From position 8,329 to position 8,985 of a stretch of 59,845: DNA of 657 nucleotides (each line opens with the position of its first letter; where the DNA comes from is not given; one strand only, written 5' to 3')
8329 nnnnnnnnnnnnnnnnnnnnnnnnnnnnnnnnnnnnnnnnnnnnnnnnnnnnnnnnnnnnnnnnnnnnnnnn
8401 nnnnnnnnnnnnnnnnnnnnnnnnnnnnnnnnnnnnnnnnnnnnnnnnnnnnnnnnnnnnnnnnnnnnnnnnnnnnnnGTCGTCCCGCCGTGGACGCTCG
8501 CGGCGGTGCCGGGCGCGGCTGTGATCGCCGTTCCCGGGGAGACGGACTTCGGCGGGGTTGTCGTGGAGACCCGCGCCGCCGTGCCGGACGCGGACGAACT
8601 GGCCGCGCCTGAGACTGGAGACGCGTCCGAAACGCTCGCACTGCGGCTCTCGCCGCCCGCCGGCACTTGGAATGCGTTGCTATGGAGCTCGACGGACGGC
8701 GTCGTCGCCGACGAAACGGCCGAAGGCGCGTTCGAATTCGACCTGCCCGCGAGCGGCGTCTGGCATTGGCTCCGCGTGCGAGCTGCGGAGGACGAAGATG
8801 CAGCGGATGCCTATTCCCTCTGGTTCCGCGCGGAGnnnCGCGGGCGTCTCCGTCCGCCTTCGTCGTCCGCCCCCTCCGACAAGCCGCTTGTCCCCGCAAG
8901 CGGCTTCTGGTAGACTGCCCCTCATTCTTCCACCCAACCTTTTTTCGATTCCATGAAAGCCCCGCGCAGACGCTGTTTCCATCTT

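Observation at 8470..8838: Uncharacterised ~110-aa C-terminal domain shared by five array proteins (possible sorting or secretion signal)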

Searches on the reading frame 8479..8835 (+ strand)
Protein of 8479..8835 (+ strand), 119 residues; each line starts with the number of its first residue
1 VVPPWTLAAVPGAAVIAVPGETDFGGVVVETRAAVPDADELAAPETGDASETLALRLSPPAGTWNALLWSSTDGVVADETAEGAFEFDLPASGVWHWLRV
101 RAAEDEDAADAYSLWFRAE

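Call 7: search_protein_families(library=pfam, proteins=[window:8479-8835:+], max_evalue=10)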
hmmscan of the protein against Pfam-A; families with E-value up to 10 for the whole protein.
seq(119 aa): 0 families

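Call 8: search_protein_families(library=ncbifam, proteins=[window:8479-8835:+], max_evalue=10)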
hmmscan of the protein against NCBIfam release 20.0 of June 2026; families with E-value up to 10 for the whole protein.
seq(119 aa): 0 families

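Call 21: search_protein_representatives(alignment_id=A1)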
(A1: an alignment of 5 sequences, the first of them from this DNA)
Query: 5 sequences, 119 profile positions. Proteins with E-value up to 0.001 (for the whole library): 63; up to 1e-10: 42; up to 1e-30: 14. The best 63 are listed.
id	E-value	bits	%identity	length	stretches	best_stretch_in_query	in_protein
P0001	1.0e-50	187.3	-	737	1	2-119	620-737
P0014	1.5e-50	186.8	-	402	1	2-119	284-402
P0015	1.3e-43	164.3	-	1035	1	2-119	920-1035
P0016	1.9e-43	163.9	-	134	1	2-119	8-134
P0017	3.0e-43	163.2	-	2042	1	2-118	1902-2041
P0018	1.1e-39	151.7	-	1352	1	3-119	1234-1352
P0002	4.5e-38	146.5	-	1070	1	2-119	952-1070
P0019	6.4e-34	133.1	-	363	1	2-119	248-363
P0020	2.4e-33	131.3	-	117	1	5-119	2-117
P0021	4.2e-33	130.5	-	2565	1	4-119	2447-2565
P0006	8.9e-33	129.4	-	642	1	14-119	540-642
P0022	3.6e-32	127.5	-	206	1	2-119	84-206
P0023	5.6e-32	126.8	-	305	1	3-119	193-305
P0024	1.6e-31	125.4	-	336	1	3-118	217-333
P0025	4.1e-30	120.8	-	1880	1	2-119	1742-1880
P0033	2.8e-20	89.1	-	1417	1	4-118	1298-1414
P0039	2.5e-16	76.3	-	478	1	2-119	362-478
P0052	1.1e-08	51.7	-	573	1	5-119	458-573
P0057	7.9e-07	45.7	-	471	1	19-105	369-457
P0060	6.9e-06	42.6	-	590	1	19-105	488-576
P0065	1.1e-04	38.8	-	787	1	7-117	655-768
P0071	8.3e-04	35.9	-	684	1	18-105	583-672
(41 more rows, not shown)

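Call 38: search_protein_families(library=pfam, proteins=[P0060, P0071, P0057, P0065, P0052, P0039, P0033, P0018, P0021], max_evalue=0.001)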
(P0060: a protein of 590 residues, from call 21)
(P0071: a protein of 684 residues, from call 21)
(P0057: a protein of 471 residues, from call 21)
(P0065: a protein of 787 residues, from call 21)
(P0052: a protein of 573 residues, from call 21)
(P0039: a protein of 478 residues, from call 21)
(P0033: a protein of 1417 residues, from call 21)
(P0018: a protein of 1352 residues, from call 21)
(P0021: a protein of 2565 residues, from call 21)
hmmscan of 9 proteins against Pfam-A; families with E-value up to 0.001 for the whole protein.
P0060 (590 aa): 2 families
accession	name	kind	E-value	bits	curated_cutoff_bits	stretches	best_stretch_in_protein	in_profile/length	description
PF09479.16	Flg_new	-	4.5e-31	107.2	27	3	369-440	1-65/65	Listeria-Bacteroides repeat domain (List_Bact_rpt)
PF00188.32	CAP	-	1.5e-16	61.8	21.1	1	64-176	1-117/117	Cysteine-rich secretory protein family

P0071 (684 aa): 1 family
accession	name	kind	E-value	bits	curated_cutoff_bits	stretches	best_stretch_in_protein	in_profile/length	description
PF09479.16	Flg_new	-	1.6e-36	124.6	27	4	251-316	2-65/65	Listeria-Bacteroides repeat domain (List_Bact_rpt)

P0057 (471 aa): 5 families
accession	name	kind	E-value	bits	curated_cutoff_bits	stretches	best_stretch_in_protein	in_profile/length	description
PF09479.16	Flg_new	-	5.5e-36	122.9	27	3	108-172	2-65/65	Listeria-Bacteroides repeat domain (List_Bact_rpt)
PF13620.12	CarboxypepD_reg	-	7.9e-15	55.4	32.3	1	2-77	2-79/82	Carboxypeptidase regulatory-like domain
PF13715.12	CarbopepD_reg_2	-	1.1e-07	32.2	32.2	1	2-76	1-73/88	CarboxypepD_reg-like domain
PF02369.22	Big_1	-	0.00016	22.1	34.9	1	3-64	22-89/93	Bacterial Ig-like domain (group 1)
PF10670.15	DUF4198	-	0.00076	20.1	34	0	2-53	149-205/209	Domain of unknown function (DUF4198)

P0065 (787 aa): 2 families
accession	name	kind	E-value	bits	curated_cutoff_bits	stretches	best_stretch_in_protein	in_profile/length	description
PF13306.12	LRR_5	-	8.5e-36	123.1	27.7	3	88-149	6-65/127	BspA type Leucine rich repeat region (6 copies)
PF18885.6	DUF5648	-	1.2e-35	123.1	25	1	451-591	1-133/134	Domain of unknown function (DUF5648)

P0052 (573 aa): 1 family
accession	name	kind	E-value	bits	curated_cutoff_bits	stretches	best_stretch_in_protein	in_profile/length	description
PF18885.6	DUF5648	-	4e-40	137.6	25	1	274-414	1-134/134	Domain of unknown function (DUF5648)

P0039 (478 aa): 1 family
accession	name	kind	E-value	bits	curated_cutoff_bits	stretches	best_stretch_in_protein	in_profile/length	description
PF18885.6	DUF5648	-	7.3e-43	146.5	25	1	177-271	45-133/134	Domain of unknown function (DUF5648)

P0033 (1417 aa): 4 families
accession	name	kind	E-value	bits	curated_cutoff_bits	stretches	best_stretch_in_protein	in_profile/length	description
PF18885.6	DUF5648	-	2.2e-28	99.6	25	1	1104-1243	1-133/134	Domain of unknown function (DUF5648)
PF04151.21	PPC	-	1.8e-09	38.8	25.9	2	872-943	2-70/70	Bacterial pre-peptidase C-terminal domain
PF01650.23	Peptidase_C13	-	1.9e-05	24.8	22.8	1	398-487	106-189/258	Peptidase C13 family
PF00041.27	fn3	-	5.5e-05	23.7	25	1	739-818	2-79/84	Fibronectin type III domain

P0018 (1352 aa): 1 family
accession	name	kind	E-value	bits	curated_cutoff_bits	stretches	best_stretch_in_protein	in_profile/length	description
PF18885.6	DUF5648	-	4.6e-37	127.7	25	1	893-1034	1-134/134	Domain of unknown function (DUF5648)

P0021 (2565 aa): 5 families
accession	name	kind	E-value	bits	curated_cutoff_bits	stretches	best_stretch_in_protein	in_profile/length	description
PF05593.20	RHS_repeat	-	1.8e-59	197.5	22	8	1612-1647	1-37/38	RHS Repeat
PF18885.6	DUF5648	-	1.9e-37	128.9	25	1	2232-2372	1-134/134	Domain of unknown function (DUF5648)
PF24595.1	DUF7619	-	1.2e-13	51.7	27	2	2038-2097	1-57/133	Domain of unknown function (DUF7619)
PF20148.4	DUF6531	-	2.8e-08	34.4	24.1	1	1080-1144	14-74/74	Domain of unknown function (DUF6531)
PF07705.17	CARDB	-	8.6e-07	29.6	22.7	1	575-683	1-98/101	CARDB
